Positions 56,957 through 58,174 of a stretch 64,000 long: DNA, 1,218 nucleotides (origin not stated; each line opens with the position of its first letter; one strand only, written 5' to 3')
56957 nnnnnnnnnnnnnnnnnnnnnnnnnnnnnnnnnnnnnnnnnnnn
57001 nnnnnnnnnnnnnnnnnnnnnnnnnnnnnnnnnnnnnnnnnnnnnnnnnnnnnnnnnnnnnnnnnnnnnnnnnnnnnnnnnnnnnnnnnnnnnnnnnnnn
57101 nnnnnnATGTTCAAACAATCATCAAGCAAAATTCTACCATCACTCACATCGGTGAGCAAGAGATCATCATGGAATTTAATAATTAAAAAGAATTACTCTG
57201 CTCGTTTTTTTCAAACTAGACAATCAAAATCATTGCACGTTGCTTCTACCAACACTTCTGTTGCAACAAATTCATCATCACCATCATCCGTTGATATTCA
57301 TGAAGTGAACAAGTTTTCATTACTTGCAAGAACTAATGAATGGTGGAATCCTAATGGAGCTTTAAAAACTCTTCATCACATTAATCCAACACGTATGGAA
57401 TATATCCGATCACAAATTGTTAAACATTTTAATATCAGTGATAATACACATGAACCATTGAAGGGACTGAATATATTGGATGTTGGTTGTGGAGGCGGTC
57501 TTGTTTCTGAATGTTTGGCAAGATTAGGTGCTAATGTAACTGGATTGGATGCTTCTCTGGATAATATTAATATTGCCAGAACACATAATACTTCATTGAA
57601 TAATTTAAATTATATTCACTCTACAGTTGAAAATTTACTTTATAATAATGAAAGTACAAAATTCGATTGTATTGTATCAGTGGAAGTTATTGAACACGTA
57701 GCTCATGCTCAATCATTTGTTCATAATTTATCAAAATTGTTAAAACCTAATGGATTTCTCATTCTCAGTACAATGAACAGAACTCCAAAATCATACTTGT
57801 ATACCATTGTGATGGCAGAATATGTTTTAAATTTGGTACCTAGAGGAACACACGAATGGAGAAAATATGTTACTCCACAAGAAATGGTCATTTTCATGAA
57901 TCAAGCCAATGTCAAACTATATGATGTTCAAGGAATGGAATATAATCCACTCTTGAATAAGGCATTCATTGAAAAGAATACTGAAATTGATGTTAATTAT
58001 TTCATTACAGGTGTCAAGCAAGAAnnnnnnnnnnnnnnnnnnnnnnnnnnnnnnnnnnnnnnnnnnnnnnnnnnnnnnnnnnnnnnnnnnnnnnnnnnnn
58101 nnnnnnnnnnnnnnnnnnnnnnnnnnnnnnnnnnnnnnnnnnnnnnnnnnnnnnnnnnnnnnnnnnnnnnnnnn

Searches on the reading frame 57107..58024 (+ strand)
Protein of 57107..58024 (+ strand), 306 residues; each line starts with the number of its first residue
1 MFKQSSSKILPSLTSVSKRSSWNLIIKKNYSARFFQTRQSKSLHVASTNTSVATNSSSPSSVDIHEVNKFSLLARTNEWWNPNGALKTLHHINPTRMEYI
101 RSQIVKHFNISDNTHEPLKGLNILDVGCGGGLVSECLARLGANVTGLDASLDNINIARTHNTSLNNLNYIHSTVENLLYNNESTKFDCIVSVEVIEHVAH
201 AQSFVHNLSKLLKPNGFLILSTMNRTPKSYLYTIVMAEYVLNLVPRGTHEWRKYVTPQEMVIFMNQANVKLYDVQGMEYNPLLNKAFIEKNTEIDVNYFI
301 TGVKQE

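Call 26: search_protein_families(library=pfam, proteins=[window:57107-58024:+], max_evalue=0.0001)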
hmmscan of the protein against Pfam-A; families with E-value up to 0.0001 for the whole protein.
window:57107-58024:+ (306 aa): 12 families
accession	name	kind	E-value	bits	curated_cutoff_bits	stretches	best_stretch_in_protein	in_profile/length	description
PF08241.18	Methyltransf_11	-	1.7e-20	73.9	21.2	1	124-220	1-95/95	Methyltransferase domain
PF13489.12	Methyltransf_23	-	2.6e-20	73.2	27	1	117-268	20-158/164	Methyltransferase domain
PF13649.12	Methyltransf_25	-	2.7e-17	63.7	27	1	123-216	1-97/97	Methyltransferase domain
PF08242.18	Methyltransf_12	-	5.9e-16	59.4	30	1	124-218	1-98/98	Methyltransferase domain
PF13847.12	Methyltransf_31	-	1.6e-15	57.5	27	1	119-235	3-114/145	Methyltransferase domain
PF02353.26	CMAS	-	2.7e-13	50.3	27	1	119-232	62-176/273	Mycolic acid cyclopropane synthetase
PF06325.19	PrmA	-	1e-08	35.5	22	1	120-222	162-260/296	Ribosomal protein L11 methyltransferase (PrmA)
PF05175.20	MTS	-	2.2e-08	34.3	23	1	120-222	32-140/170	Methyltransferase small domain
PF03848.20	TehB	-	3.2e-08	33.7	20.4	1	117-224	28-137/193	Tellurite resistance protein TehB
PF05401.17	NodS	-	2.5e-07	31.2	24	1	122-244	46-168/201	Nodulation protein S (NodS)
PF01209.24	Ubie_methyltran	-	8.7e-05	22.4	20.1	0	114-245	42-175/233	ubiE/COQ5 methyltransferase family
PF10294.15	Methyltransf_16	-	9.1e-05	22.7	21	0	97-227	29-162/174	Lysine methyltransferase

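Call 51: search_protein_families(library=ncbifam, proteins=[window:57107-58024:+], max_evalue=0.001)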
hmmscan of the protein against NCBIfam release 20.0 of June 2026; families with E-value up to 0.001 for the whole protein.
window:57107-58024:+ (306 aa): 45 families (the best 25 are shown)
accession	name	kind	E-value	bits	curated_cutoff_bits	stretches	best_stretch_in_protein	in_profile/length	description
TIGR01983.1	UbiG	equivalog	8.8e-80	267.3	102.95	1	66-299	1-228/228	bifunctional 2-polyprenyl-6-hydroxyphenol methylase/3-demethylubiquinol 3-O-methyltransferase UbiG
TIGR02021.1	BchM-ChlM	equivalog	8.5e-15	54.8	158.9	1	114-213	49-145/218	magnesium protoporphyrin IX methyltransferase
TIGR02072.1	BioC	equivalog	2.7e-14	53.6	184.95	1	119-223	34-135/244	malonyl-ACP O-methyltransferase BioC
NF043040.1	corrin_prot_MT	hypoth_equivalog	9.4e-14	51.3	180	1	119-222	41-149/216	corrinoid protein-associated methyltransferase CpaM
NF045667.1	MTase_DVU1556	equivalog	8.2e-13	48.3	155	1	119-224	22-123/213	DVU_1556 family methyltransferase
NF053839.1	CPFASynBruc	equivalog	2.2e-12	46.7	600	1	119-240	174-296/410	cyclopropane fatty acid synthase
NF045825.1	FAmtase_mtf2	equivalog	8.4e-12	44.8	400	1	116-236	55-174/248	fatty-acid O-methyltransferase Mtf2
NF008686.0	PRK11705.1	equivalog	3.2e-11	42.9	400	1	119-229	167-274/383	cyclopropane fatty acyl phospholipid synthase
NF008264.0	PRK11036.1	equivalog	3.7e-11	43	366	1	118-237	43-162/261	tRNA uridine 5-oxyacetic acid(34) methyltransferase CmoM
NF045823.1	PthPhpthDimycoMt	equivalog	3.8e-11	42.7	300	1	114-228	61-174/256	phthiotriol/phenolphthiotriol dimycocerosates methyltransferase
TIGR00406.1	prmA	equivalog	1.3e-10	41.2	183.15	1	118-230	158-267/288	50S ribosomal protein L11 methyltransferase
NF041650.1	nod_mtase_NodS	equivalog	1.2e-09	38.1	300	1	122-242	41-161/190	nodulation methyltransferase NodS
NF001244.0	PRK00216.1-5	equivalog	1.5e-09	37.5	216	1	118-246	47-178/236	bifunctional demethylmenaquinone methyltransferase/2-methoxy-6-polyprenyl-1,4-benzoquinol methylase UbiE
TIGR01934.1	MenG_MenH_UbiE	subfamily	1.8e-09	37.3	158.35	1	118-248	38-168/223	ubiquinone/menaquinone biosynthesis methyltransferase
NF041536.1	ArsM_DUF2284_UU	exception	2.1e-09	36.2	575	1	119-221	76-181/459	arsenite methyltransferase/DUF2284 domain selenoprotein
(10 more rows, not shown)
